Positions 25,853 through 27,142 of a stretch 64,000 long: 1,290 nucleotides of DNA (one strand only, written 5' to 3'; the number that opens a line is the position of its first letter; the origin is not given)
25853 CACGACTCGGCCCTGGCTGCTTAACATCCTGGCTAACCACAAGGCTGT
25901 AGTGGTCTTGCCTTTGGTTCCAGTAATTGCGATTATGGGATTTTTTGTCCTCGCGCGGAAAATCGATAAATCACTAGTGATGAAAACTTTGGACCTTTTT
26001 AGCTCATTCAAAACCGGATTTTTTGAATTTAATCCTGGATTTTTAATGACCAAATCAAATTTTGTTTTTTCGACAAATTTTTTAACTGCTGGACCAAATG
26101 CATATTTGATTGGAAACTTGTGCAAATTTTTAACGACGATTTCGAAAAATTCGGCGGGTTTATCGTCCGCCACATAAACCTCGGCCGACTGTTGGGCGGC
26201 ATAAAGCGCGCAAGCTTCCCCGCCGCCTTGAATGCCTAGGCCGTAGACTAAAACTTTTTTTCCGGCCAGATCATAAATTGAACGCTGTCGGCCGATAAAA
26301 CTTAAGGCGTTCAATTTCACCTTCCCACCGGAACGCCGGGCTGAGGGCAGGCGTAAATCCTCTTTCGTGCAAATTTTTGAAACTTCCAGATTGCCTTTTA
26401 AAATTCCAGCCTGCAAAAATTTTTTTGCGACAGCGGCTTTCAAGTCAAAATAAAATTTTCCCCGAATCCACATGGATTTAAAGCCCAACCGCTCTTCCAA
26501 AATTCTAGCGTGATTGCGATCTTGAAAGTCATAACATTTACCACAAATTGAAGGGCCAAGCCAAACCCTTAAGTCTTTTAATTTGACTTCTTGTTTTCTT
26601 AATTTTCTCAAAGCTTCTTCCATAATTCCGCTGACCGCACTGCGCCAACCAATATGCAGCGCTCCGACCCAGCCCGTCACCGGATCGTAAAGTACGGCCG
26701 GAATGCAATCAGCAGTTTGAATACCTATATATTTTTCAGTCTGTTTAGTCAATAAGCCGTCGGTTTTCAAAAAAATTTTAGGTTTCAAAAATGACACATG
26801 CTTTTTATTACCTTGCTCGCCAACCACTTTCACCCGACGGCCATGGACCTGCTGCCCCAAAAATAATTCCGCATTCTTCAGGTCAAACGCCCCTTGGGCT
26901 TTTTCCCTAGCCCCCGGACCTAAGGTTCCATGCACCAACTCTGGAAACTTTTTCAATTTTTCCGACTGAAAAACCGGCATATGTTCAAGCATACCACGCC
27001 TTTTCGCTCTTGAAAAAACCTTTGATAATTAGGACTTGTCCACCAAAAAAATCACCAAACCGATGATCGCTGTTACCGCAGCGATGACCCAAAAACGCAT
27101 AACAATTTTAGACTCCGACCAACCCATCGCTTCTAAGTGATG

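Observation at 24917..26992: PgeF/YfiH peptidoglycan-editing domain translationally fused to MurD inside the dcw cluster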

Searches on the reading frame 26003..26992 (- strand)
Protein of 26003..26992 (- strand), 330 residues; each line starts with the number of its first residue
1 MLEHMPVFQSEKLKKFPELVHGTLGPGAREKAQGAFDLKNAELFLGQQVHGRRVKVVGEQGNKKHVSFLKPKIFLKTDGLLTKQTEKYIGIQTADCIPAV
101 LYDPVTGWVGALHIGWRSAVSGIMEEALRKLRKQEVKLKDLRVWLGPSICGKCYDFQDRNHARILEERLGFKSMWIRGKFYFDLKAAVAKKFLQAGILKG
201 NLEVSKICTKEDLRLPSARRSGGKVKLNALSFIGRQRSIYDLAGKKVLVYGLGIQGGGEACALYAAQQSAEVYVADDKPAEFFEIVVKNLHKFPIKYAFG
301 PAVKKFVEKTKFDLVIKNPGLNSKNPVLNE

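Call 37: search_protein_representatives(protein=window:26003-26992:-)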
Query: 330 residues. Proteins with E-value up to 0.001 (for the whole library): 16036; up to 1e-10: 3504; up to 1e-30: 4. The best 150 are listed.
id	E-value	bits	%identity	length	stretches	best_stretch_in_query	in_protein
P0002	1.0e-75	271.2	48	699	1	5-324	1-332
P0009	1.1e-67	244.7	46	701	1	42-329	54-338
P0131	5.2e-62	226.1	44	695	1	41-328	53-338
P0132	5.6e-35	137.3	33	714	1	42-327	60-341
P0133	2.5e-29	118.7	31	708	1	9-325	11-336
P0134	3.2e-28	115.1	39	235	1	41-228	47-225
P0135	7.9e-26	107.2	32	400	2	76-198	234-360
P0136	3.7e-25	105.0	33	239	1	24-219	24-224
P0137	2.5e-24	102.3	34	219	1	8-212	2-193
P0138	5.5e-24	101.2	33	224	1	5-228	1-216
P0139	1.3e-23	99.9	33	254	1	38-237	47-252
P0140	5.1e-23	98.0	35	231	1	28-230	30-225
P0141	6.4e-23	97.6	34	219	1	39-227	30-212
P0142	9.4e-23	97.1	32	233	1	8-234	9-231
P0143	1.1e-22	96.9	34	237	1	38-216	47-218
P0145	1.6e-22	96.3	32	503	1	40-236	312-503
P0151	1.2e-21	93.5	34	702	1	45-272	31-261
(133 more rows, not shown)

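Call 38: search_protein_families(library=pfam, proteins=[P0131, P0132, P0133, P0151, P0135, P0145, P0134], max_evalue=0.001)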
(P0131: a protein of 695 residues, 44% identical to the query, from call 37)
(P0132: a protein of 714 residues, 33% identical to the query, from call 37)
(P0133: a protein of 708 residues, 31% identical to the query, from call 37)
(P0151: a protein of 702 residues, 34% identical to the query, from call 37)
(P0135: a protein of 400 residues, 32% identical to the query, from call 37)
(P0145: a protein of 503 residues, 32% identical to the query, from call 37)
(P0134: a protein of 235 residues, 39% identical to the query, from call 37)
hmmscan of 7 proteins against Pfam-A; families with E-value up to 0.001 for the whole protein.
P0131 (695 aa): 4 families
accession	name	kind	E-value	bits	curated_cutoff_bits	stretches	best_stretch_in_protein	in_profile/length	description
PF02578.20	Cu-oxidase_4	-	1.2e-54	185.7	22.9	1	31-237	22-230/238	Multi-copper polyphenol oxidoreductase laccase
PF08245.18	Mur_ligase_M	-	8e-16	59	24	1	366-482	1-132/200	Mur ligase middle domain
PF02875.26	Mur_ligase_C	-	1.8e-06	29.3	28.4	1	563-670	2-125/127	Mur ligase, glutamate ligase domain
PF21799.2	MurD-like_N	-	0.00018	22.2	27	1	258-349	3-87/88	Mur ligase MurD-like, N-terminal domain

P0132 (714 aa): 4 families
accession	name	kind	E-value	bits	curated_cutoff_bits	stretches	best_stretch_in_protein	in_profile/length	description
PF02578.20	Cu-oxidase_4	-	2.5e-47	161.8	22.9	1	42-240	27-229/238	Multi-copper polyphenol oxidoreductase laccase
PF08245.18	Mur_ligase_M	-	3.2e-20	73.4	24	1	370-503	1-149/200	Mur ligase middle domain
PF02875.26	Mur_ligase_C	-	2.2e-06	29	28.4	1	574-686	1-124/127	Mur ligase, glutamate ligase domain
PF21799.2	MurD-like_N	-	2.8e-06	28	27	1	262-345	2-79/88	Mur ligase MurD-like, N-terminal domain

P0133 (708 aa): 4 families
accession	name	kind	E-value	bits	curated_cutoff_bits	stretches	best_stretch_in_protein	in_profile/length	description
PF02578.20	Cu-oxidase_4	-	2.8e-42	145.2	22.9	1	48-230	33-222/238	Multi-copper polyphenol oxidoreductase laccase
PF08245.18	Mur_ligase_M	-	8.3e-24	85.1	24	1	367-548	1-200/200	Mur ligase middle domain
PF02875.26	Mur_ligase_C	-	3.7e-13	50.8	28.4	1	570-681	1-125/127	Mur ligase, glutamate ligase domain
PF21799.2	MurD-like_N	-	2.2e-10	41.1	27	1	258-349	1-86/88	Mur ligase MurD-like, N-terminal domain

P0151 (702 aa): 3 families
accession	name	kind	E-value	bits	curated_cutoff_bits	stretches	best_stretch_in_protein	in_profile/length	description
PF02578.20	Cu-oxidase_4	-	2.3e-53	181.5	22.9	1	28-214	45-234/238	Multi-copper polyphenol oxidoreductase laccase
PF08245.18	Mur_ligase_M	-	1.2e-23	84.6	24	1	360-540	1-200/200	Mur ligase middle domain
PF02875.26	Mur_ligase_C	-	2.2e-15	58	28.4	1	562-679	1-127/127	Mur ligase, glutamate ligase domain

P0135 (400 aa): 1 family
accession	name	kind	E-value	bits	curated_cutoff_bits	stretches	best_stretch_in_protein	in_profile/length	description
PF02578.20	Cu-oxidase_4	-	5.2e-119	396.4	22.9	2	17-226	1-217/238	Multi-copper polyphenol oxidoreductase laccase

P0145 (503 aa): 2 families
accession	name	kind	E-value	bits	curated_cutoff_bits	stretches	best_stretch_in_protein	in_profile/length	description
PF02578.20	Cu-oxidase_4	-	1.2e-53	182.5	22.9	1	299-491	30-229/238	Multi-copper polyphenol oxidoreductase laccase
PF01177.27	Asp_Glu_race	-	2.1e-15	57.5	31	1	17-209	19-209/211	Asp/Glu/Hydantoin racemase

P0134 (235 aa): 1 family
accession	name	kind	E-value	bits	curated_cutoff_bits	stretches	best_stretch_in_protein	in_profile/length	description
PF02578.20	Cu-oxidase_4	-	1.2e-45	156.2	22.9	1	37-230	36-237/238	Multi-copper polyphenol oxidoreductase laccase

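Call 40: search_protein_families(library=ncbifam, proteins=[P0151, P0145, P0133, P0132], max_evalue=0.00001)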
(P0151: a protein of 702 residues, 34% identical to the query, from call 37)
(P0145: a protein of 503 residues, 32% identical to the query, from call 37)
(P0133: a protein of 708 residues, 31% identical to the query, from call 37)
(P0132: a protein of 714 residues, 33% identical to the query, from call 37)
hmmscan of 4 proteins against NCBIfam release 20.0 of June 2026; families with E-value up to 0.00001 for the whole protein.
P0151 (702 aa): 23 families
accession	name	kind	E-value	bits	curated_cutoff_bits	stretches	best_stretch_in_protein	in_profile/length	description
TIGR01087.1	murD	equivalog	4.6e-105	352.2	211.95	1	237-699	1-439/441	UDP-N-acetylmuramoyl-L-alanine--D-glutamate ligase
TIGR00726.1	TIGR00726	equivalog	2.1e-41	141.7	141.15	1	30-213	41-216/223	peptidoglycan editing factor PgeF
TIGR01082.1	murC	equivalog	1.9e-32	112.9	335.1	1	256-602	42-350/449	UDP-N-acetylmuramate--L-alanine ligase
TIGR01143.1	murF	subfamily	7.7e-26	91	288.6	1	351-642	70-375/418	UDP-N-acetylmuramoyl-tripeptide--D-alanyl-D-alanine ligase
NF008896.0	PRK11929.1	equivalog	3.2e-23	81.5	1023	1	352-674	601-940/965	bifunctional UDP-N-acetylmuramoyl-L-alanyl-D-glutamate--2,6-diaminopimelate ligase MurE/UDP-N-acetylmuramoyl-tripeptide--D-alanyl-D-alanine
NF001126.0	PRK00139.1-4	equivalog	1.5e-18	66.6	373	1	425-580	196-349/486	UDP-N-acetylmuramoyl-L-alanyl-D-glutamate--2,6-diaminopimelate ligase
NF007998.1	PRK10723.1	equivalog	1.7e-18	67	369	1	32-208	67-232/243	purine nucleoside phosphorylase YfiH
TIGR01085.1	murE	subfamily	1.3e-17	63.9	257.3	1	425-579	180-338/472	UDP-N-acetylmuramyl-tripeptide synthetase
NF053647.1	pMurD2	equivalog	1.7e-17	63.4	550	1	237-485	2-231/405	pseudomurein biosynthesis peptide ligase pMurD2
NF053645.1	pMurC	equivalog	1.1e-15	57.3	560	1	349-480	96-235/492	pseudomurein biosynthesis peptide ligase pMurC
NF053646.1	pMurD1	equivalog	1.2e-15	57.2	610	1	425-604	187-357/465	pseudomurein biosynthesis peptide ligase pMurD1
NF001124.0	PRK00139.1-2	equivalog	1.6e-15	56.8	476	1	426-608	202-388/500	UDP-N-acetylmuramoyl-L-alanyl-D-glutamate--2,6-diaminopimelate ligase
NF008041.0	PRK10773.1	equivalog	1.2e-14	53.9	551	1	353-596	98-350/453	UDP-N-acetylmuramoyl-tripeptide--D-alanyl-D-alanine ligase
TIGR02068.2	cya_phycin_syn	equivalog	1.7e-13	49.5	850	1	425-560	567-715/862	cyanophycin synthetase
NF011171.0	PRK14573.1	equivalog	9.1e-13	47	1015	1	323-578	71-321/809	bifunctional UDP-N-acetylmuramate--L-alanine ligase/D-alanine--D-alanine ligase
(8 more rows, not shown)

P0145 (503 aa): 6 families
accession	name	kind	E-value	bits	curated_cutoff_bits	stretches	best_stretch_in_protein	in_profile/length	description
NF002035.0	PRK00865.1-3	equivalog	4.6e-70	236.2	328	1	2-262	6-266/267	glutamate racemase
TIGR00067.1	glut_race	equivalog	7.7e-66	222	146.65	1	2-247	1-246/251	glutamate racemase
TIGR00726.1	TIGR00726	equivalog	3.6e-49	167.1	141.15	1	304-502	30-222/223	peptidoglycan editing factor PgeF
NF002034.1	PRK00865.1-1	equivalog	9.3e-27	93.9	408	1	4-228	3-229/260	glutamate racemase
NF007998.1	PRK10723.1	equivalog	9.3e-26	90.8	369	1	298-493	48-235/243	purine nucleoside phosphorylase YfiH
NF052483.1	racemase_CuyB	equivalog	3.7e-11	43.4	190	1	55-209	65-219/225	cysteate racemase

P0133 (708 aa): 21 families
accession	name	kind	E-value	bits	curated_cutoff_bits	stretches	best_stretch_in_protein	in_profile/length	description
TIGR01087.1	murD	equivalog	4.3e-108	362.2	211.95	1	259-704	1-440/441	UDP-N-acetylmuramoyl-L-alanine--D-glutamate ligase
TIGR00726.1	TIGR00726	equivalog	4.8e-36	124.2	141.15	1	64-247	43-221/223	peptidoglycan editing factor PgeF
TIGR01082.1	murC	equivalog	3.5e-26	92.3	335.1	1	276-601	17-336/449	UDP-N-acetylmuramate--L-alanine ligase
NF001126.0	PRK00139.1-4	equivalog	1.9e-23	82.8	373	1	412-603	173-363/486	UDP-N-acetylmuramoyl-L-alanyl-D-glutamate--2,6-diaminopimelate ligase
NF001124.0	PRK00139.1-2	equivalog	2.5e-23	82.6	476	1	323-602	66-371/500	UDP-N-acetylmuramoyl-L-alanyl-D-glutamate--2,6-diaminopimelate ligase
TIGR01143.1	murF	subfamily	5.9e-23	81.5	288.6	1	352-679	64-403/418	UDP-N-acetylmuramoyl-tripeptide--D-alanyl-D-alanine ligase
NF053645.1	pMurC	equivalog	2.4e-21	76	560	1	274-479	14-225/492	pseudomurein biosynthesis peptide ligase pMurC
TIGR01085.1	murE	subfamily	3.9e-20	72.2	257.3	1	350-602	71-352/472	UDP-N-acetylmuramyl-tripeptide synthetase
NF008896.0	PRK11929.1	equivalog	2.2e-18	65.5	1023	1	364-601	114-375/965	bifunctional UDP-N-acetylmuramoyl-L-alanyl-D-glutamate--2,6-diaminopimelate ligase MurE/UDP-N-acetylmuramoyl-tripeptide--D-alanyl-D-alanine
NF053646.1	pMurD1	equivalog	5.5e-17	61.6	610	1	259-384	2-131/465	pseudomurein biosynthesis peptide ligase pMurD1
NF001123.0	PRK00139.1-1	equivalog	7.5e-17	61.2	586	1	363-602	108-370/493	UDP-N-acetylmuramoyl-L-alanyl-D-glutamate--2,6-diaminopimelate ligase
TIGR02068.2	cya_phycin_syn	equivalog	9.7e-16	56.9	850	1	434-565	566-712/862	cyanophycin synthetase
NF010623.0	PRK14016.1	subfamily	1.7e-13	49.7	877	1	434-566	567-715/871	cyanophycin synthetase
NF053647.1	pMurD2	equivalog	1.1e-12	47.5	550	1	259-487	2-224/405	pseudomurein biosynthesis peptide ligase pMurD2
NF010628.0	PRK14022.1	equivalog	2e-12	46.6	536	1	432-591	200-351/483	UDP-N-acetylmuramoyl-L-alanyl-D-glutamate--L-lysine ligase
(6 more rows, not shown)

P0132 (714 aa): 14 families
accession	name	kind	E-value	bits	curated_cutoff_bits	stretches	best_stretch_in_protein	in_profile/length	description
TIGR01087.1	murD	equivalog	4e-93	312.9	211.95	1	262-710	1-440/441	UDP-N-acetylmuramoyl-L-alanine--D-glutamate ligase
TIGR00726.1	TIGR00726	equivalog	2.9e-42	144.5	141.15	1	47-248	27-220/223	peptidoglycan editing factor PgeF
NF007998.1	PRK10723.1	equivalog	1.1e-20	74.2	369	1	43-243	47-236/243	purine nucleoside phosphorylase YfiH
NF008896.0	PRK11929.1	equivalog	2.6e-19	68.6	1023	1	366-605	113-375/965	bifunctional UDP-N-acetylmuramoyl-L-alanyl-D-glutamate--2,6-diaminopimelate ligase MurE/UDP-N-acetylmuramoyl-tripeptide--D-alanyl-D-alanine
NF001126.0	PRK00139.1-4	equivalog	3.8e-19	68.6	373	1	417-605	174-361/486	UDP-N-acetylmuramoyl-L-alanyl-D-glutamate--2,6-diaminopimelate ligase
NF001124.0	PRK00139.1-2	equivalog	8.4e-19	67.7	476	1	359-605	103-370/500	UDP-N-acetylmuramoyl-L-alanyl-D-glutamate--2,6-diaminopimelate ligase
TIGR01085.1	murE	subfamily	1.8e-17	63.4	257.3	1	366-605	86-351/472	UDP-N-acetylmuramyl-tripeptide synthetase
TIGR01143.1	murF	subfamily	7e-17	61.5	288.6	1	362-605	71-317/418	UDP-N-acetylmuramoyl-tripeptide--D-alanyl-D-alanine ligase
NF001123.0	PRK00139.1-1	equivalog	1.7e-13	50.1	586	1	417-605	177-369/493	UDP-N-acetylmuramoyl-L-alanyl-D-glutamate--2,6-diaminopimelate ligase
NF053647.1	pMurD2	equivalog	2.5e-12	46.4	550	1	262-495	2-228/405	pseudomurein biosynthesis peptide ligase pMurD2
NF053646.1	pMurD1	equivalog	4.8e-11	42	610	1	263-613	3-355/465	pseudomurein biosynthesis peptide ligase pMurD1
TIGR01082.1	murC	equivalog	1.1e-10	41.3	335.1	1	302-594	36-326/449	UDP-N-acetylmuramate--L-alanine ligase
NF053645.1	pMurC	equivalog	3.7e-09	35.8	560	1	277-481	14-223/492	pseudomurein biosynthesis peptide ligase pMurC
NF008041.0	PRK10773.1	equivalog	1.1e-08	34.2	551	1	355-600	89-342/453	UDP-N-acetylmuramoyl-tripeptide--D-alanyl-D-alanine ligase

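Call 42: find_encoding_contigs(protein=P0151, flank=8000, max_places=2)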
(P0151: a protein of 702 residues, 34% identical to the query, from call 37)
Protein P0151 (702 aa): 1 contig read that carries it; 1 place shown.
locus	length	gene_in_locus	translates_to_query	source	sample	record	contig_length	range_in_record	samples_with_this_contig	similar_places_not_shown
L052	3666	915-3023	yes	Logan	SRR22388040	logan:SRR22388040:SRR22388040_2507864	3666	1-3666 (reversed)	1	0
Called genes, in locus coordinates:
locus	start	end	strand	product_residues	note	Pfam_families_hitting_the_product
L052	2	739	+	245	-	?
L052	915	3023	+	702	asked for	PF02578:Cu-oxidase_4, PF08245:Mur_ligase_M, PF02875:Mur_ligase_C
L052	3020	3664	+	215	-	?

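Call 43: find_encoding_contigs(protein=P0145, flank=8000, max_places=2)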
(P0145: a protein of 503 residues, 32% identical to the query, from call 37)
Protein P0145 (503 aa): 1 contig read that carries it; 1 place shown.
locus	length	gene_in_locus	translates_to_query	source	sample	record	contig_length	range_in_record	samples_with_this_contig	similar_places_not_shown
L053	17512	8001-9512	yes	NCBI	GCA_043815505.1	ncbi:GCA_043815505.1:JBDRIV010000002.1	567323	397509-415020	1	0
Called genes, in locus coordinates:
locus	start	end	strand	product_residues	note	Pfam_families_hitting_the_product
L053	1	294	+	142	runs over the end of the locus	PF00293:NUDIX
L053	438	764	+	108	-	-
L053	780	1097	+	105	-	-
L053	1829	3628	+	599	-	PF01336:tRNA_anti-codon, PF00152:tRNA-synt_2, PF02938:GAD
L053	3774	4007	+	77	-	-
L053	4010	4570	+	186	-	PF04073:tRNA_edit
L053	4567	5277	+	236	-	PF02616:SMC_ScpA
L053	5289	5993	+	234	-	PF04079:SMC_ScpB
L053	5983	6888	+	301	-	PF00768:Peptidase_S11, PF13354:Beta-lactamase2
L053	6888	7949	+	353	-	PF00953:Glycos_transf_4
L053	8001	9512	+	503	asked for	PF01177:Asp_Glu_race, PF02578:Cu-oxidase_4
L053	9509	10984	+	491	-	PF08245:Mur_ligase_M, PF02875:Mur_ligase_C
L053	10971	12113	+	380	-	PF01098:FTSW_RODA_SPOVE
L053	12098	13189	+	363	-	PF03033:Glyco_transf_28, PF04101:Glyco_tran_28_C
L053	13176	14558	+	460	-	PF01225:Mur_ligase, PF08245:Mur_ligase_M, PF02875:Mur_ligase_C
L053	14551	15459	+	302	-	PF01565:FAD_binding_4, PF02873:MurB_C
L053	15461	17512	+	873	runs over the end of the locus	PF07517:SecA_DEAD, PF00270:DEAD (weak), PF01043:SecA_PP_bind, PF21090:P-loop_SecA, PF07516:SecA_SW, PF02810:SEC-C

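Call 46: find_encoding_contigs(protein=P0134, flank=6000, max_places=2)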
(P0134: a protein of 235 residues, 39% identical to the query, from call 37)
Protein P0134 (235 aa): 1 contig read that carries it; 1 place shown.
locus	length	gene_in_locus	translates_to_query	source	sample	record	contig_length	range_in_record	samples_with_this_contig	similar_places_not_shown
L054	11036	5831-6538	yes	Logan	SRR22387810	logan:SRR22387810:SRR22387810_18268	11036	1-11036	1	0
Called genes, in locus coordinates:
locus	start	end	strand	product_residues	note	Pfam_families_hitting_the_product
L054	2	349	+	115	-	?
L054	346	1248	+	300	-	PF01795:Methyltransf_5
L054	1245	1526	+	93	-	-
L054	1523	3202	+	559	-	PF03717:PBP_dimer, PF00905:Transpeptidase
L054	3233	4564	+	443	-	PF08245:Mur_ligase_M, PF02875:Mur_ligase_C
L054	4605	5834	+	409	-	PF08245:Mur_ligase_M, PF02875:Mur_ligase_C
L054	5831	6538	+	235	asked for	PF02578:Cu-oxidase_4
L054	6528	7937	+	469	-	PF01225:Mur_ligase, PF08245:Mur_ligase_M, PF02875:Mur_ligase_C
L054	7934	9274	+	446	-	PF00275:EPSP_synthase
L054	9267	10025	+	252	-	PF00483:NTP_transferase, PF01128:IspD, PF02348:CTP_transf_3, PF12804:NTP_transf_3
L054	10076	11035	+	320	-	?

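Call 47: find_encoding_contigs(protein=P0136, flank=6000, max_places=2)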
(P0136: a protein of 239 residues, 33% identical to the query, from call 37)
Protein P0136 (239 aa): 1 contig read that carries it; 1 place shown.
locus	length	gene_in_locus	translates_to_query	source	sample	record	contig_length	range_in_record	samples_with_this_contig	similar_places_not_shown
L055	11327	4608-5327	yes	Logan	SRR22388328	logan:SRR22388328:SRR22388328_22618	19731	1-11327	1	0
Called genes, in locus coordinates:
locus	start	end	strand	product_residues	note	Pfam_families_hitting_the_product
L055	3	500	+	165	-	?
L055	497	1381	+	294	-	PF01795:Methyltransf_5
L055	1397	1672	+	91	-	-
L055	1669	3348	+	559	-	PF03717:PBP_dimer, PF00905:Transpeptidase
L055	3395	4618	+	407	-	PF08245:Mur_ligase_M, PF02875:Mur_ligase_C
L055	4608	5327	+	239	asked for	PF02578:Cu-oxidase_4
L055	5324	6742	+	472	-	PF01225:Mur_ligase, PF08245:Mur_ligase_M, PF02875:Mur_ligase_C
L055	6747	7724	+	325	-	PF01565:FAD_binding_4, PF02873:MurB_C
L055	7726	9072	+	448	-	PF00275:EPSP_synthase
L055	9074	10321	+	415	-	PF00483:NTP_transferase, PF12804:NTP_transf_3, PF00132:Hexapep (faint), PF14602:Hexapep_2 (faint), PF25084:LbH_EIF2B (weak), PF25087:GMPPB_C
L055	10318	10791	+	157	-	-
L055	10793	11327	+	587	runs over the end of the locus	PF13230:GATase_4 (weak), PF13522:GATase_6, PF13537:GATase_7, PF01380:SIS, PF13580:SIS_2 (faint), PF01380:SIS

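Call 53: find_homologous_proteins(query=P0145, max_evalue=1e-20)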
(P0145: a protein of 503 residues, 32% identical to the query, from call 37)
Query P0145 (503 aa): 7939 proteins with E <= 1e-20 among 8000 candidates; the best 120 are listed.
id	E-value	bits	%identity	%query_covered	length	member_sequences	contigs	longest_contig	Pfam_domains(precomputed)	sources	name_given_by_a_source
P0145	0.0e+0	1132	100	100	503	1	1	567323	PF02578.21,PF01177.28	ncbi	ncbi:MAG: glutamate racemase [bacterium]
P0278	1.3e-69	254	48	52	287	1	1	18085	PF01177.28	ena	-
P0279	2.4e-69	253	48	52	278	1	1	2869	PF01177.28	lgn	-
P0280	2.6e-69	253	47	52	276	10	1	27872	PF01177.28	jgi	-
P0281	3.4e-69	252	52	47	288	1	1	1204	PF01177.28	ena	-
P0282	5.0e-69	252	39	52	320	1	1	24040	PF01177.28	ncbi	-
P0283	4.5e-67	245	46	50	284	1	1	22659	PF01177.28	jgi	-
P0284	1.5e-66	244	49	48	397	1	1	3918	PF01177.28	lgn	-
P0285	1.2e-65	241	49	50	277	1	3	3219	PF01177.28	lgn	-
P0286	1.3e-65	240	45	52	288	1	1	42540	PF01177.28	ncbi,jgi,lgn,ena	ncbi:MAG: glutamate racemase [Patescibacteria group bacterium]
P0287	2.0e-65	240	44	53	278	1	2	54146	PF01177.28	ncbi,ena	-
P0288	2.0e-65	240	48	52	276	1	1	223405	PF01177.28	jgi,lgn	jgi:glutamate racemase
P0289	2.7e-65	239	45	52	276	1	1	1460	PF01177.28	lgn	-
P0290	6.5e-65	238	47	50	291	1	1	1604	PF01177.28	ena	-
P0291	7.1e-65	238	48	52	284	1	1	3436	PF01177.28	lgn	-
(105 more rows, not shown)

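Call 75: search_protein_families(library=pfam, proteins=[L052:2-739:+, L052:3020-3664:+, L053:9509-10984:+, L054:4605-5834:+, L054:6528-7937:+, L054:3233-4564:+], max_evalue=0.001)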
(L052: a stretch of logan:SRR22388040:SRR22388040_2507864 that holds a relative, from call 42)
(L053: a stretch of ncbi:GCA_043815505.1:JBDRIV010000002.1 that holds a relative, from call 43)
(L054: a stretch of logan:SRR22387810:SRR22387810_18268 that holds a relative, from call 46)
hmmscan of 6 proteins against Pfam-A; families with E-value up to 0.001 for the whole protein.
L052:2-739:+ (245 aa): 1 family
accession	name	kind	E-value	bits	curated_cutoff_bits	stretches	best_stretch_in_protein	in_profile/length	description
PF01177.27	Asp_Glu_race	-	1.5e-21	77.6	31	1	6-187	25-203/211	Asp/Glu/Hydantoin racemase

L052:3020-3664:+ (215 aa): 1 family
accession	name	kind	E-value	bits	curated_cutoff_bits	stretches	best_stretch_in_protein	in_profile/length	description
PF01098.24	FTSW_RODA_SPOVE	-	2.7e-38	132.3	26.4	1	21-207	4-186/356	Cell cycle protein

L053:9509-10984:+ (491 aa): 2 families
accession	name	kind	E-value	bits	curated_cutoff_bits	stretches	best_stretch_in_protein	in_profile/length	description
PF08245.18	Mur_ligase_M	-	4.9e-25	89.1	24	1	137-318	1-200/200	Mur ligase middle domain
PF02875.26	Mur_ligase_C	-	2.2e-11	45.1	28.4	1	341-463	2-125/127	Mur ligase, glutamate ligase domain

L054:4605-5834:+ (409 aa): 2 families
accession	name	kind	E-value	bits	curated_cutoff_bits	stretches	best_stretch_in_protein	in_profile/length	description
PF08245.18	Mur_ligase_M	-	4.4e-42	144.7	24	1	33-218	1-199/200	Mur ligase middle domain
PF02875.26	Mur_ligase_C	-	4.3e-26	92.7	28.4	1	241-379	1-126/127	Mur ligase, glutamate ligase domain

L054:6528-7937:+ (469 aa): 3 families
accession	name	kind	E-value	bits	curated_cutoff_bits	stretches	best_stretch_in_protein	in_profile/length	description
PF08245.18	Mur_ligase_M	-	1.3e-27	97.5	24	1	116-303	1-199/200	Mur ligase middle domain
PF02875.26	Mur_ligase_C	-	5.8e-20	72.9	28.4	1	326-459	1-127/127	Mur ligase, glutamate ligase domain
PF01225.30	Mur_ligase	-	3.3e-17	63.1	21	1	5-103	1-92/95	Mur ligase family, catalytic domain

L054:3233-4564:+ (443 aa): 2 families
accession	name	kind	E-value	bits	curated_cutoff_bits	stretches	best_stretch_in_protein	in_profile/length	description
PF08245.18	Mur_ligase_M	-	3.1e-14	53.8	24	1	31-242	1-185/200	Mur ligase middle domain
PF02875.26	Mur_ligase_C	-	2.5e-11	45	28.4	1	281-405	1-126/127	Mur ligase, glutamate ligase domain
